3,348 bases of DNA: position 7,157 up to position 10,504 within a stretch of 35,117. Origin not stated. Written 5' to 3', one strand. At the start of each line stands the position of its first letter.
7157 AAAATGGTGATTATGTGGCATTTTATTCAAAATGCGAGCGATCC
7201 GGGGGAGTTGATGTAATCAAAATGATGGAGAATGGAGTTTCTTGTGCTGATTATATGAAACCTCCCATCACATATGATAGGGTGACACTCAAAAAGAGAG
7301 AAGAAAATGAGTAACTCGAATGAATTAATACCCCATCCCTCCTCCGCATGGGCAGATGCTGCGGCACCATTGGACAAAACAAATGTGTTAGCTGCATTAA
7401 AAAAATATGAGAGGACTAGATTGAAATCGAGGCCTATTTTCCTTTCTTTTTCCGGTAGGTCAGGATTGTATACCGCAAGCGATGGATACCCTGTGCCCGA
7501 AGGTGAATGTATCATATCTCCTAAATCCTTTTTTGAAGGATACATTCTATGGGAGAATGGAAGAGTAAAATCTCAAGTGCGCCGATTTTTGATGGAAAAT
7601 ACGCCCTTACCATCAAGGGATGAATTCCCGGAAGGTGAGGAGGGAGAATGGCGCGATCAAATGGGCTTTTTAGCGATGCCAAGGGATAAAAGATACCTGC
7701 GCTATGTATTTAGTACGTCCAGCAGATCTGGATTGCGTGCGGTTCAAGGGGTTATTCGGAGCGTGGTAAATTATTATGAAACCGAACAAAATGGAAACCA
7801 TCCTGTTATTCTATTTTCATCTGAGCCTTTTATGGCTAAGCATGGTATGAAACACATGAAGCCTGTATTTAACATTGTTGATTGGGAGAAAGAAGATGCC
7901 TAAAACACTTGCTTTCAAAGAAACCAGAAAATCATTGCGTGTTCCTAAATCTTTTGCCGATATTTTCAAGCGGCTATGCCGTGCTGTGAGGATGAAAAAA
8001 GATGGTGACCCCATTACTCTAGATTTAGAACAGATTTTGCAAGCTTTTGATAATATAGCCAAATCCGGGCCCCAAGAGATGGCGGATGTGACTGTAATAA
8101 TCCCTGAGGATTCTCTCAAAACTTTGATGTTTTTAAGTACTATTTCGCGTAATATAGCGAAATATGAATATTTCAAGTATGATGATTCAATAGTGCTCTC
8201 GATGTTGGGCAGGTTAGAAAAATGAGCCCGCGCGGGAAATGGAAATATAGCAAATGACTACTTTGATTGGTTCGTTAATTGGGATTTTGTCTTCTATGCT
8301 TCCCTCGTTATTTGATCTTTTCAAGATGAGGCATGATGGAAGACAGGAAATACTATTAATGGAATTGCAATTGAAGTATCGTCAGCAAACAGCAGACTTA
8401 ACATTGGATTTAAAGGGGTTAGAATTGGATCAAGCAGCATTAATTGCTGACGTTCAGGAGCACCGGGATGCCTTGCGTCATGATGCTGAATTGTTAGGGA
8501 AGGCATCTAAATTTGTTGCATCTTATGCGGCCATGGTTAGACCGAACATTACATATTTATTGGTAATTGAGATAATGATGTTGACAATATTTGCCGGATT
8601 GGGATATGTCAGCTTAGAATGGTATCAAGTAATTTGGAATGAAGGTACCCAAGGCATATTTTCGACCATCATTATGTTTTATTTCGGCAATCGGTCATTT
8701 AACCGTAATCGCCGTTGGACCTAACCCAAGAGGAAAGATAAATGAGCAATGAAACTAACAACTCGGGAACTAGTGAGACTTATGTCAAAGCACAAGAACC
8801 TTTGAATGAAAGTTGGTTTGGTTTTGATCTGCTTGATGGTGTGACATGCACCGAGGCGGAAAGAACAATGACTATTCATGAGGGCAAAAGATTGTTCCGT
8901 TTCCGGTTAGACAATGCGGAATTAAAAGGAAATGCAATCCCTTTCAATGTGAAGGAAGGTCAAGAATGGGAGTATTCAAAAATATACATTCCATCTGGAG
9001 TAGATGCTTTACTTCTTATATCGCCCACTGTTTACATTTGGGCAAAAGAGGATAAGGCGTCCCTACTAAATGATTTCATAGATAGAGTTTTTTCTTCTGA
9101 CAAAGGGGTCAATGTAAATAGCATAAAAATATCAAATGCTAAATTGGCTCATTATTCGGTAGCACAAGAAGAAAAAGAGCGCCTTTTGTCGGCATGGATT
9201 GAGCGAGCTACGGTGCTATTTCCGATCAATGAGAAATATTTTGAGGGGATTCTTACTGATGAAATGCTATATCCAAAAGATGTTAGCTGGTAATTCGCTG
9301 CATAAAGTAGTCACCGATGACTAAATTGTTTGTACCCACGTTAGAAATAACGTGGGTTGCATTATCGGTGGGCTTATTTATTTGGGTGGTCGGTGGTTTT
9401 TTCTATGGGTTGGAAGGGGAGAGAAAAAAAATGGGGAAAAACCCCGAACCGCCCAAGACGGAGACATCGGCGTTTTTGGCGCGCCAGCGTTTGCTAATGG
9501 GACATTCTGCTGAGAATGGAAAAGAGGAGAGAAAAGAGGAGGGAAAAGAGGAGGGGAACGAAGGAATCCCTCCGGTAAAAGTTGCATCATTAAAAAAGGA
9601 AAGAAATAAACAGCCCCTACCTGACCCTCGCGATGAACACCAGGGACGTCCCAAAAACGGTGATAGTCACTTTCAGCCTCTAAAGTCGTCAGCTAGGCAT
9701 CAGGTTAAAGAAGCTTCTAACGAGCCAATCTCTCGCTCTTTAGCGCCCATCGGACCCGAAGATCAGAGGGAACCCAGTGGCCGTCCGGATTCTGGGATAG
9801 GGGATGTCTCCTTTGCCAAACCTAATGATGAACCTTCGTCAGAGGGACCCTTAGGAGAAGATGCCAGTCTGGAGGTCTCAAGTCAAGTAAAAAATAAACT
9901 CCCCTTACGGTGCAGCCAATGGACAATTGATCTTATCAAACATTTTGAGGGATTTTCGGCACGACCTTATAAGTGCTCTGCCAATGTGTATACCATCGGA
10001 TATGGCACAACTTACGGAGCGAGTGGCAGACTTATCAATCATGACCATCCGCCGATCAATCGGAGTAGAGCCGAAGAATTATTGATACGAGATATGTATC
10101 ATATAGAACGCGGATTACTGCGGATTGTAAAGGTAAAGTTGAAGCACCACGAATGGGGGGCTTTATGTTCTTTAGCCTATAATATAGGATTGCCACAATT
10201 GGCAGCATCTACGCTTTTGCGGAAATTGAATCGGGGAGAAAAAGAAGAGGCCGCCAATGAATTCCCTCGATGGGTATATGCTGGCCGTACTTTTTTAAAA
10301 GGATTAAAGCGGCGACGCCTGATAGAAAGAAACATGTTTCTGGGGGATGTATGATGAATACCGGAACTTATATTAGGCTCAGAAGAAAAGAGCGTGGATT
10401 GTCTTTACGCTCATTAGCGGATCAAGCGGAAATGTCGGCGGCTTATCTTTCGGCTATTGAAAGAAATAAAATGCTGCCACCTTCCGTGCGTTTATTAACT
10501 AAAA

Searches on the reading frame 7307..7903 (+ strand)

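Call 10: search_protein_families(library=phrogs, proteins=[window:7307-7903:+], max_evalue=0.001)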
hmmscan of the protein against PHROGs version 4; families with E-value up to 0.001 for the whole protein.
window:7307-7903:+ (198 aa): 1 family
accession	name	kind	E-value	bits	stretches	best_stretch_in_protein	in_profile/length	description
phrog_9528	-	DNA, RNA and nucleotide metabolism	3.3e-14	54.3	1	44-196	38-198/339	nucleotidyltransferase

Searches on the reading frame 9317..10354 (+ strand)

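Call 10: search_protein_families(library=phrogs, proteins=[window:9317-10354:+], max_evalue=0.001)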
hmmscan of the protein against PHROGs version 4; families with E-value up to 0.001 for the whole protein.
window:9317-10354:+ (345 aa): 6 families
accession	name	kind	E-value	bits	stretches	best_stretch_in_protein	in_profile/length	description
phrog_7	-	lysis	8.6e-46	157.4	1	196-344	551-698/873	endolysin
phrog_33083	-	lysis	8.9e-25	88.3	1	199-341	3-140/456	endolysin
phrog_10457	-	lysis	5.5e-18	66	1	249-342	5-94/95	endolysin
phrog_7910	-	lysis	2e-16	61.3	1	254-342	4-92/96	endolysin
phrog_28234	-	lysis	4.9e-09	36.7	1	220-343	94-221/372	endolysin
phrog_15410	-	unknown function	0.00072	19.7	1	216-297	186-271/311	-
